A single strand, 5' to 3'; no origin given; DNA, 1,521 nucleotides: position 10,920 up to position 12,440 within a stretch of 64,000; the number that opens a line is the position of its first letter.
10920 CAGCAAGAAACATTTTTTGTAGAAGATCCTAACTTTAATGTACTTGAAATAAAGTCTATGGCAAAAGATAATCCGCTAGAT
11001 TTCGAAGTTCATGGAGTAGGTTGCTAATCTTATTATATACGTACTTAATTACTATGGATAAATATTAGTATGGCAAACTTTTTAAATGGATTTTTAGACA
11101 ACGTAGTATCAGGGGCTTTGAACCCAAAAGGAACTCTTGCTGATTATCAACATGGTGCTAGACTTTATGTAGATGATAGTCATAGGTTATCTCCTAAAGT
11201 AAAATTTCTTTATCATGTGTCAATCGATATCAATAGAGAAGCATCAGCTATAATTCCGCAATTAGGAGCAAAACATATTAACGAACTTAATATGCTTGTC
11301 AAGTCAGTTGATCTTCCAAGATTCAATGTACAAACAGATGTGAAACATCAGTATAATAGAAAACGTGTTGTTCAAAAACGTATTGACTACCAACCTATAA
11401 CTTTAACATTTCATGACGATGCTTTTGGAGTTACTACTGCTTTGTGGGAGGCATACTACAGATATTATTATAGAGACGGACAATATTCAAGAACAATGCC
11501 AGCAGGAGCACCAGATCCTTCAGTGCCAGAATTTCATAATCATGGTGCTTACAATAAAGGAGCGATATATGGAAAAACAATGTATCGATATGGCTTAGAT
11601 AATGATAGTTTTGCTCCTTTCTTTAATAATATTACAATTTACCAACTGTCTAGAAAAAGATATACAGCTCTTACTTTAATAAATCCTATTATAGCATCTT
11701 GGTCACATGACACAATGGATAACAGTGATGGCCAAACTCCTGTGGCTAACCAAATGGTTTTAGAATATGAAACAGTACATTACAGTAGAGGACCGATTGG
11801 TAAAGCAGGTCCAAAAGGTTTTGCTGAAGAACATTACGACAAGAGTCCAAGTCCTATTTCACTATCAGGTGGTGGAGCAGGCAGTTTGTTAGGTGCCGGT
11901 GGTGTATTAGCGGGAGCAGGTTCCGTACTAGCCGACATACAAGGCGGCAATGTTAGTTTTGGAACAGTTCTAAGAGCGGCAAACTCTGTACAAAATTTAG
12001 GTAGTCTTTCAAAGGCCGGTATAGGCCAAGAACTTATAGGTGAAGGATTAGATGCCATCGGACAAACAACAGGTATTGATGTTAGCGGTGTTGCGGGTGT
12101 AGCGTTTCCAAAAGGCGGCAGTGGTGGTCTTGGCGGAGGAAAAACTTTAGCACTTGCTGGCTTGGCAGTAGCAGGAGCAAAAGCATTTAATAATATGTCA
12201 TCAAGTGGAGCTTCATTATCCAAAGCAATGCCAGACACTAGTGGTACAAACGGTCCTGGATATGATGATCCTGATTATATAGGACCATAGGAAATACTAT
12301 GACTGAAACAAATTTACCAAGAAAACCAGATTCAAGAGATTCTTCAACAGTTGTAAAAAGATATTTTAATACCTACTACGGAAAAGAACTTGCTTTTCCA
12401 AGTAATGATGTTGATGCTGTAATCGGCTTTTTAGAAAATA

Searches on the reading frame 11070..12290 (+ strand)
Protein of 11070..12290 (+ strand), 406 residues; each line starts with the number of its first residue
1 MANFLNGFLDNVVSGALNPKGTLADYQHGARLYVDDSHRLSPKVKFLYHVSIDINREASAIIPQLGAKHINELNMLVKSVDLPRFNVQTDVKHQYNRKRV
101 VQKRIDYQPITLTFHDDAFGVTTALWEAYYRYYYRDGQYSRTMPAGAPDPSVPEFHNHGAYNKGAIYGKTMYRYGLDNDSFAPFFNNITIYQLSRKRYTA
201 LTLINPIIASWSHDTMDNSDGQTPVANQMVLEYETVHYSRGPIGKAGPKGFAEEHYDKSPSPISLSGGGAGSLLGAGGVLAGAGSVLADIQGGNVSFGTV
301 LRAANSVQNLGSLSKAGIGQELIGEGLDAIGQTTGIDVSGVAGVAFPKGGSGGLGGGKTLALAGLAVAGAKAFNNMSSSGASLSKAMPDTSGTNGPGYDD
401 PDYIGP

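Call 8: search_protein_families(library=phrogs, proteins=[window:11070-12290:+], max_evalue=0.00001)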
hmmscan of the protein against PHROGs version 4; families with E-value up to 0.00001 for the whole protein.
window:11070-12290:+ (406 aa): 2 families
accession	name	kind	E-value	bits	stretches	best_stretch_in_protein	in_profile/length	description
phrog_13438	-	tail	2.2e-18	67.5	1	65-237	79-249/364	tail tube protein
phrog_4542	-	tail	8.7e-12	45.9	1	39-239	22-181/214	tail tube protein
